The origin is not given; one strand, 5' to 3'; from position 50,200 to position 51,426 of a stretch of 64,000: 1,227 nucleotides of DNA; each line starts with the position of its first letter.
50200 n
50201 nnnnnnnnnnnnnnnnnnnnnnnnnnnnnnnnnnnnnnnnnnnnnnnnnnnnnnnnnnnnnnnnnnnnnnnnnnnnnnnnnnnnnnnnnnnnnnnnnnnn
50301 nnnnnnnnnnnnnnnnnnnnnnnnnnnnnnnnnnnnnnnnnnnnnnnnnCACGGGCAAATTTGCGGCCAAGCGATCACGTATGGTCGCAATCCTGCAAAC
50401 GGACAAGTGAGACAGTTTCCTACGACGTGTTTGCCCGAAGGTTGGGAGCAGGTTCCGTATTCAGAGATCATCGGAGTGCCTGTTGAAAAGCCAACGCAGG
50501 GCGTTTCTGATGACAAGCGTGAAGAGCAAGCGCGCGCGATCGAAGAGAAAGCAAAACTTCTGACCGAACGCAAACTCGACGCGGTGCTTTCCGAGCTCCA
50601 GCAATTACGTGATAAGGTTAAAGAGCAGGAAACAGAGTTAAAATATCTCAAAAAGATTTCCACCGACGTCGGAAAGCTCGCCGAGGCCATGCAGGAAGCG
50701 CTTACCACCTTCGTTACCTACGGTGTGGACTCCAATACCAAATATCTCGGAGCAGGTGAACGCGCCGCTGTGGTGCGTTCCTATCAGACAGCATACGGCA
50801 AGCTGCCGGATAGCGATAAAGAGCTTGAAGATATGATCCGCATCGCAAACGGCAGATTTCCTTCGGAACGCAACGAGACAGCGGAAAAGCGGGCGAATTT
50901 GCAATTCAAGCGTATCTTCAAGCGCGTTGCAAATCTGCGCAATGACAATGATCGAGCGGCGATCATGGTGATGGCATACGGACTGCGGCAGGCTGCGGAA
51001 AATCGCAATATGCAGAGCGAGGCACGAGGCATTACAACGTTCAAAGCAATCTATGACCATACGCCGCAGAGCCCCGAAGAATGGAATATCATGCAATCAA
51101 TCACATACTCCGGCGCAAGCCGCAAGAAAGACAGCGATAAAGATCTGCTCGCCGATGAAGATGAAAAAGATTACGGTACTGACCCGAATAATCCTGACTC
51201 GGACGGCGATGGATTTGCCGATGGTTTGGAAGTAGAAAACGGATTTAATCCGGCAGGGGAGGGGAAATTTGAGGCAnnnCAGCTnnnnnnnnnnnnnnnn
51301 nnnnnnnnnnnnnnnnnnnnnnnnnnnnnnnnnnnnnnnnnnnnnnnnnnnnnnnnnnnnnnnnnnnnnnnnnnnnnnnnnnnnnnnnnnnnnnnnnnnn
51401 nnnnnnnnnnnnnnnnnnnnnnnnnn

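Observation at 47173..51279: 1368-aa secreted mosaic protein: two-Cys module, beta-repeat modules, Kazal-like inhibitor domain, 98-aa tandem repeats, coiled coil and TSP3-like calcium repeat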

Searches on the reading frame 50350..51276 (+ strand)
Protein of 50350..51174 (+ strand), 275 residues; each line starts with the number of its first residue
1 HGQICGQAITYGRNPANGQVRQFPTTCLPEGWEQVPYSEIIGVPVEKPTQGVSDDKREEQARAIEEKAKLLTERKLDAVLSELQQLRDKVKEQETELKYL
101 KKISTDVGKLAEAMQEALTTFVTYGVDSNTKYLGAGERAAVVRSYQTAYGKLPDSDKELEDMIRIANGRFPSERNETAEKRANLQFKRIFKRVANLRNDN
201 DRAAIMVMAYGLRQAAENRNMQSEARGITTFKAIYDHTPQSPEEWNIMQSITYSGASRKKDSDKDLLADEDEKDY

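Call 17: find_homologous_proteins(query=window:50350-51174:+, max_evalue=0.001)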
Query window:50350-51174:+ (275 aa): 188 proteins with E <= 0.001 among 1297 candidates; the best 120 are listed.
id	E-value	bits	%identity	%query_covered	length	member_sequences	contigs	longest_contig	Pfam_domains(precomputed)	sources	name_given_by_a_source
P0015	3.6e-76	274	49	98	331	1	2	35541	-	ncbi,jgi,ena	-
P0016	5.0e-75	270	47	99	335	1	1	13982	PF18884.6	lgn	-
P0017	1.2e-73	266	58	79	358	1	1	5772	PF07648.21,PF18884.6,PF00050.27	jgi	jgi:hypothetical protein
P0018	5.8e-73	264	53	90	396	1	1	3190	PF18884.6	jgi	jgi:hypothetical protein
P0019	8.0e-73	263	47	99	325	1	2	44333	-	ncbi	-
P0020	1.8e-71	259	55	80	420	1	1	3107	PF07648.21,PF18884.6,PF00050.27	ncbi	-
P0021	5.5e-70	254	53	88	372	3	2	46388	-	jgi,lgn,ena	-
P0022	8.1e-70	253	54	80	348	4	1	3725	PF18884.6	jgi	-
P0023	8.5e-70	253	56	81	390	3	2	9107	PF07705.18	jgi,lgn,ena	-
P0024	4.1e-69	251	58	73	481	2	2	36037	-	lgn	-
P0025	8.6e-68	247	53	81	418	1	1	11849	PF07648.21,PF18884.6,PF00050.27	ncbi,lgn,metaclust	metaclust:status=active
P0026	1.1e-67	246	57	80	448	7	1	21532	PF18884.6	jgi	-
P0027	2.0e-66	242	54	79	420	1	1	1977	PF07648.21,PF18884.6,PF00050.27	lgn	-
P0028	2.4e-66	242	57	74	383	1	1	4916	PF07648.21,PF00050.27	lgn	-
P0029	3.8e-66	241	56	78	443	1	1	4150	-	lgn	-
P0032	1.4e-65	239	53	79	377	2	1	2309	PF07648.21,PF18884.6,PF00050.27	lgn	-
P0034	2.1e-65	239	52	75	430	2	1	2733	PF07648.21,PF18884.6,PF00050.27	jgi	-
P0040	4.7e-65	238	56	71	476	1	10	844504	PF25832.1,PF00041.28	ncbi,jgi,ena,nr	ncbi:hypothetical protein HOB10_05055 [Candidatus Parcubacteria bacterium]|jgi:hypothetical protein|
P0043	1.0e-64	237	53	75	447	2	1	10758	PF18884.6,PF16656.12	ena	-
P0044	1.5e-64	236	50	81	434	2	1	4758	PF18884.6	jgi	-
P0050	3.5e-64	235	54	78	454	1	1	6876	PF18884.6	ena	-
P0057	2.2e-63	232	53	79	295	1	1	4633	PF18884.6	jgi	-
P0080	2.3e-61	226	54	70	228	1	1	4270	PF18884.6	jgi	-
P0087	1.4e-60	223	51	79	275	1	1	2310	PF18884.6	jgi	jgi:hypothetical protein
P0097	1.0e-59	220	53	75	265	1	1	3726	PF18884.6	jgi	-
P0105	1.1e-58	217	47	87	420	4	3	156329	PF07648.21,PF00050.27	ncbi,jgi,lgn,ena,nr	ncbi:MAG: Kazal-type serine protease inhibitor family protein [Patescibacteria group bacterium]|nr:K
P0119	8.3e-57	211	55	67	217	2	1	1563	PF18884.6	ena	-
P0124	2.0e-56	209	62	58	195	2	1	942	PF18884.6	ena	-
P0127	5.9e-56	208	62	60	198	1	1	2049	PF18884.6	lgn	-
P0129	1.6e-55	206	47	81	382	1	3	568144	PF07648.21,PF00050.27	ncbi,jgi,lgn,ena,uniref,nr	ncbi:hypothetical protein CVU82_01910 [Candidatus Falkowbacteria bacterium HGW-Falkowbacteria-1]|uni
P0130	1.8e-55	206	47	79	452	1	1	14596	PF18884.6,PF00050.27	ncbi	-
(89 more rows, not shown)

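Call 30: find_encoding_contigs(protein=P0129, flank=7000, max_places=1)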
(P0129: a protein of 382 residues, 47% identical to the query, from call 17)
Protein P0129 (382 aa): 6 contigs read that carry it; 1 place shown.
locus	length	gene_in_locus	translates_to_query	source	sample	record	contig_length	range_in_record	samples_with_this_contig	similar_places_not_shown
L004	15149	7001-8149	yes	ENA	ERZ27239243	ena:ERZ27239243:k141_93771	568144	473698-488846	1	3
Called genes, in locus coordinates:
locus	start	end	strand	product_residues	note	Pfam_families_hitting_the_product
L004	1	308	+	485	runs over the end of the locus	PF01336:tRNA_anti-codon, PF00152:tRNA-synt_2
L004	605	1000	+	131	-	PF03073:TspO_MBR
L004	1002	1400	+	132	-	PF09945:DUF2177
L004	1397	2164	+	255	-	PF06966:DUF1295, PF02544:Steroid_dh, PF04191:PEMT (weak)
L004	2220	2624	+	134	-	PF03013:Pyr_excise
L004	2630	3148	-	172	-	PF12822:ECF_trnsprt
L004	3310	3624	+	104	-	PF01906:YbjQ_1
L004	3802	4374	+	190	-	PF03193:RsgA_GTPase (weak), PF00350:Dynamin_N (faint), PF01926:MMR_HSR1, PF02421:FeoB_N, PF00009:GTP_EFTU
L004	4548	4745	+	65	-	PF00313:CSD, PF08206:OB_RNB (faint)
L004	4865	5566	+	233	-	PF23477:zf_Tbcl_2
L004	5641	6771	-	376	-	-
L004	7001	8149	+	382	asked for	PF00050:Kazal_1 (weak), PF07648:Kazal_2 (weak)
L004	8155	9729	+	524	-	PF05496:RuvB_N (faint), PF13177:DNA_pol3_delta2, PF13401:AAA_22 (weak), PF00004:AAA, PF22608:DNAX_ATPase_lid (weak), PF12169:DNA_pol3_gamma3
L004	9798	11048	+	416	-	PF02403:Seryl_tRNA_N, PF00587:tRNA-synt_2b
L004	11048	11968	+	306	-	PF00149:Metallophos, PF12850:Metallophos_2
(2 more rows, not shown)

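Call 31: find_encoding_contigs(protein=P0040, flank=7000, max_places=1)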
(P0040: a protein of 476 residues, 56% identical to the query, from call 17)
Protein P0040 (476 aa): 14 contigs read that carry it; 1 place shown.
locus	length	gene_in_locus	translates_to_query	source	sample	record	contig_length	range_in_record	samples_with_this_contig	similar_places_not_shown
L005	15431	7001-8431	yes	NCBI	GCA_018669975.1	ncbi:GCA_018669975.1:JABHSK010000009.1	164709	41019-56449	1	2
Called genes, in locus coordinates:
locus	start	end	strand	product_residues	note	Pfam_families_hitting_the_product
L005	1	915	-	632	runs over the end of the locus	PF09826:Beta_propel (faint), PF08309:LVIVD (faint)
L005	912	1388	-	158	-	PF07963:N_methyl (weak)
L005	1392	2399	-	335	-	PF00482:T2SSF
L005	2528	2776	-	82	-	-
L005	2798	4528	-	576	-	PF05157:MshEN, PF00437:T2SSE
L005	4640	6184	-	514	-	PF01564:Spermine_synth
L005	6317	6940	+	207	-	PF00881:Nitroreductase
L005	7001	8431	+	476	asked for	PF00041:fn3 (faint), PF25832:Fn3_SaeA_2nd (faint)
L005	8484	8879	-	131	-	PF11750:DUF3307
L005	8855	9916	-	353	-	PF01467:CTP_transf_like (weak), PF13238:AAA_18 (faint), PF13671:AAA_33 (weak)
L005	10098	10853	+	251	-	PF01978:TrmB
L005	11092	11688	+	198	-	PF00702:Hydrolase, PF13419:HAD_2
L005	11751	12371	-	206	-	-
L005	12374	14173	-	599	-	PF13522:GATase_6, PF13537:GATase_7, PF01380:SIS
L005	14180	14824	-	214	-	PF13489:Methyltransf_23 (weak), PF08241:Methyltransf_11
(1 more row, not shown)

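Call 32: find_encoding_contigs(protein=P0105, flank=7000, max_places=1)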
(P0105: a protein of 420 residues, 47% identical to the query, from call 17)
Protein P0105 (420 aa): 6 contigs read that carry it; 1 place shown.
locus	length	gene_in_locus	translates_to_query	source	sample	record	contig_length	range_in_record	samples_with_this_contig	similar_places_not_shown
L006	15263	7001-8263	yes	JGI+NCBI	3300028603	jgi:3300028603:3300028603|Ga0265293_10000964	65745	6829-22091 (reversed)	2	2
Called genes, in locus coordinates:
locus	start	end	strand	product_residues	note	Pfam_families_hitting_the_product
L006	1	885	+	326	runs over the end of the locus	-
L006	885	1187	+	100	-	-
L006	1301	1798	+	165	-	PF03891:DUF333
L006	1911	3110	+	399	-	PF07690:MFS_1, PF12832:MFS_1_like, PF05977:MFS_3 (weak), PF07690:MFS_1 (weak)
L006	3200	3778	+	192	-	PF03193:RsgA_GTPase (weak), PF10662:PduV-EutP (faint), PF00350:Dynamin_N (faint), PF01926:MMR_HSR1, PF02421:FeoB_N, PF03193:RsgA_GTPase (weak), PF00009:GTP_EFTU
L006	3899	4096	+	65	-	PF00313:CSD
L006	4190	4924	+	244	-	PF23477:zf_Tbcl_2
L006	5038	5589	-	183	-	-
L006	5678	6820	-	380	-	-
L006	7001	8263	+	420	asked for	PF00050:Kazal_1, PF07648:Kazal_2 (weak), PF00050:Kazal_1 (weak), PF07648:Kazal_2 (weak)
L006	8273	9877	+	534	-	PF05496:RuvB_N (faint), PF13177:DNA_pol3_delta2, PF13401:AAA_22 (faint), PF00004:AAA, PF13173:AAA_14 (faint), PF21960:RCF1-5-like_lid (weak), PF22608:DNAX_ATPase_lid, PF12169:DNA_pol3_gamma3 (weak)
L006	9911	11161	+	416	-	PF02403:Seryl_tRNA_N, PF00587:tRNA-synt_2b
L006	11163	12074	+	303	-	PF00149:Metallophos, PF12850:Metallophos_2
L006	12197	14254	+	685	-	PF14885:GHL15, PF25292:Beta-prop_CGLA (faint), PF01839:FG-GAP (faint), PF13517:FG-GAP_3 (weak)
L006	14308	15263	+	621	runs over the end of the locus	-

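Call 33: predict_structure(alignment_id=A2)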
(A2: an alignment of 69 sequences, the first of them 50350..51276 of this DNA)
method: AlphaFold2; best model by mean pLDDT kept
length: 309 residues; sequences in the alignment: 69
mean_pLDDT: 92.5   pTM: 0.80
mean pLDDT of the five models: 92.5, 91.5, 91.1, 90.2, 88.9
residues with pLDDT >= 90: 252; 70-90: 47; 50-70: 9; < 50: 1
segments of 3 or more residues with pLDDT < 50: none
pLDDT, mean of each block of 10 residues (from residue 1): 74 96 90 95 81 81 93 91 91 92 85 94 95 94 96 96 95 96 98 96 97 88 95 98 96 96 98 96 97 95 79
secondary structure, 60 per line:
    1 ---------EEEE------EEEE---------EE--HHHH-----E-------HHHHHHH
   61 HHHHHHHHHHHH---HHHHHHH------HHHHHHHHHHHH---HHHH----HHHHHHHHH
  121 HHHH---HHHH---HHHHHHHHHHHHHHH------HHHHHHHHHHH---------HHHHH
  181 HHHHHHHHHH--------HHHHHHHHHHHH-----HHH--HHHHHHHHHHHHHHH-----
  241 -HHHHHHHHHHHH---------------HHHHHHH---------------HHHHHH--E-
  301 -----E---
elements in order: E10-13 E20-23 H37-40 H54-72 H76-82 H89-100 H104-107 H112-124 H128-131 H135-149 H156-166 H176-190 H199-210 H221-235 H242-253 H269-275 H291-296

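Call 41: find_related_loci(query=A2, collection=genome_contigs, flank=6000)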
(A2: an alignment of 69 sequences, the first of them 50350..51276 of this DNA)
Query A2 (309 aa) in genome_contigs; peptide patterns used: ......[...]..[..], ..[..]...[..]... (x = any residue, [..] = any of these).
219 stretches matched a pattern; 139 encode a relative of the query (tblastn E <= 1e-3); the best 80 are kept; 79 distinct loci.
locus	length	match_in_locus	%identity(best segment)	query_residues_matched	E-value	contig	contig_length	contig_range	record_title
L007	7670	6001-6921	85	2-308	3e-180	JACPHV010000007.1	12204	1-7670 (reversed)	MAG: Candidatus Uhrbacteria bacterium isolate NC_groundwater_423_Ag_B-0.1um_48_14 GD18-4_B1_scaffold_174382, whole genom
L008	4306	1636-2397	81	55-308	4e-141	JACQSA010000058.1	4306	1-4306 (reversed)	MAG: Candidatus Uhrbacteria bacterium isolate NC_groundwater_1373_Ag_S-0.2um_44_41 S_p2_S4_coassembly_k141_3939306, whol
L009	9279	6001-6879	58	3-301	7e-118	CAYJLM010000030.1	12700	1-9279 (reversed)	MAG TPA_asm: uncultured Gammaproteobacteria bacterium isolate ERP124720_co1_154 genome assembly, contig: NODE_5921_lengt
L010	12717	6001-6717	64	64-301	2e-103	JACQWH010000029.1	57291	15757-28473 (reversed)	MAG: Candidatus Uhrbacteria bacterium isolate NC_groundwater_1484_Ag_S-0.65um_49_37 S_p65_S5_coassembly_k141_2120710, wh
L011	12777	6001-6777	59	46-301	8e-101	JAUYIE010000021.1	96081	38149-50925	MAG: bacterium isolate C24_maxbin.235 C24_k141_72024, whole genome shotgun sequence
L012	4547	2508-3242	61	64-308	7e-96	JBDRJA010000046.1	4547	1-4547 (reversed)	MAG: Patescibacteria group bacterium isolate MEGAHIT-group-1.615 k141_3705250, whole genome shotgun sequence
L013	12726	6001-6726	59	60-301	9e-94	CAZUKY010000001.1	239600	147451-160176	MAG TPA_asm: uncultured Gammaproteobacteria bacterium isolate SRP093185_co1_86 genome assembly, contig: NODE_4_length_23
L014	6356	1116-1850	58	57-301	4e-93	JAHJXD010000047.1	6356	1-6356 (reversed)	MAG: Patescibacteria group bacterium isolate UML_A.mb.15 UML_A.mb.15_k141_88708, whole genome shotgun sequence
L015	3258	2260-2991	58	58-301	7e-94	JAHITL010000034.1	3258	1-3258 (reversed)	MAG: Patescibacteria group bacterium isolate MM_PC_MetaG.mb.212 MM_PC_MetaG.mb.212_k141_204307, whole genome shotgun seq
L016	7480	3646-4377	59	58-301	3e-92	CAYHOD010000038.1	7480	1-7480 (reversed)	MAG TPA_asm: uncultured Gammaproteobacteria bacterium isolate ERP119705_co14_56 genome assembly, contig: NODE_16187_leng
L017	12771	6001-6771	56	52-307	7e-92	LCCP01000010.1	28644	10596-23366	MAG: Parcubacteria group bacterium GW2011_GWC2_42_12 UU95_C0010, whole genome shotgun sequence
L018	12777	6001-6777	53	43-301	2e-90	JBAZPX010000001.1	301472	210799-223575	MAG: Patescibacteria group bacterium isolate SO_2017_SWC_4 scaffold_43_c1_LP-4_2017, whole genome shotgun sequence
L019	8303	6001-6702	58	68-301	3e-90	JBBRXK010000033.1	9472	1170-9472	MAG: Patescibacteria group bacterium isolate La4_metabat2.191 La4_metabat2.191_K_756653_L_9472_cov_8.0000, whole genome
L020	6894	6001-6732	56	64-307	8e-90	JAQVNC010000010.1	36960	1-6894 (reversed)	MAG: Patescibacteria group bacterium isolate STF1_148 NODE_2282_length_36960_cov_5.747916_Sandtown_F1, whole genome shot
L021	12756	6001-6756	53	47-301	1e-89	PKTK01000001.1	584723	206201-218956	MAG: Candidatus Parcubacteria bacterium isolate BM705 sc_6, whole genome shotgun sequence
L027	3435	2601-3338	54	56-301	8e-89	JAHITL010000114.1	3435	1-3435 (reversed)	MAG: Patescibacteria group bacterium isolate MM_PC_MetaG.mb.212 MM_PC_MetaG.mb.212_k141_1225422, whole genome shotgun se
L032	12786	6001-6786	54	45-308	1e-84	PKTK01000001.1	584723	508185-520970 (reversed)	MAG: Candidatus Parcubacteria bacterium isolate BM705 sc_6, whole genome shotgun sequence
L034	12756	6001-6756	52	57-308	2e-83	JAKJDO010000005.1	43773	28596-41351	MAG: Patescibacteria group bacterium isolate UR.bin108 UR_contig_1736, whole genome shotgun sequence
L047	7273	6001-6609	56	56-258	3e-73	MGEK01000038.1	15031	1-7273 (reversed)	MAG: Candidatus Uhrbacteria bacterium RIFCSPLOWO2_01_FULL_47_25 rifcsplowo2_01_scaffold_8589, whole genome shotgun seque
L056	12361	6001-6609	55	56-258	3e-71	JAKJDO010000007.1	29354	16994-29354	MAG: Patescibacteria group bacterium isolate UR.bin108 UR_contig_3580, whole genome shotgun sequence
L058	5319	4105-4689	57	64-258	8e-71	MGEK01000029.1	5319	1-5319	MAG: Candidatus Uhrbacteria bacterium RIFCSPLOWO2_01_FULL_47_25 rifcsplowo2_01_scaffold_46610, whole genome shotgun sequ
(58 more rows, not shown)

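Call 48: search_protein_families(library=pfam, alignment_id=A2, max_evalue=0.001)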
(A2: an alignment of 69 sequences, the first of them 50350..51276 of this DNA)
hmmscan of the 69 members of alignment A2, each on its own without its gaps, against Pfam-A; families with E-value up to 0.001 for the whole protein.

A. member 1, window:50350-51276:+ (309 aa): 1 family
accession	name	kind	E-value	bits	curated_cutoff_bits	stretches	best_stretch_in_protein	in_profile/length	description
PF18884.5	TSP3_bac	-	3.1e-07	30.5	25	0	283-298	1-16/22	Bacterial TSP3 repeat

B. families by the number of members that match (of 69 scanned): 19 families
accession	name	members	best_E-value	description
PF00050.26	Kazal_1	27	4.7e-24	Kazal-type serine protease inhibitor domain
PF07648.20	Kazal_2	27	2.8e-14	Kazal-type serine protease inhibitor domain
PF18884.5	TSP3_bac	20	5.1e-13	Bacterial TSP3 repeat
PF00041.27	fn3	11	2.6e-08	Fibronectin type III domain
PF16656.11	Pur_ac_phosph_N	6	7.4e-15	Purple acid Phosphatase, N-terminal domain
PF07705.17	CARDB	3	3.8e-08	CARDB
PF11598.13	COMP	3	5.1e-06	Cartilage oligomeric matrix protein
PF17002.10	DUF5089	3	1.7e-05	Domain of unknown function (DUF5089)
PF05227.19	CHASE3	2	9.5e-05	CHASE3 domain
PF18998.6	Flg_new_2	1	7e-09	Divergent InlB B-repeat domain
PF18911.6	PKD_4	1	2.5e-06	PKD domain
PF10342.15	Kre9_KNH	1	0.00016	Kre9/KNH-like N-terminal Ig-like domain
PF01833.30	TIG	1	0.00018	IPT/TIG domain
PF16191.10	E1_4HB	1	0.00023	Ubiquitin-activating enzyme E1 four-helix bundle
PF17963.7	Big_9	1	0.00031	Bacterial Ig domain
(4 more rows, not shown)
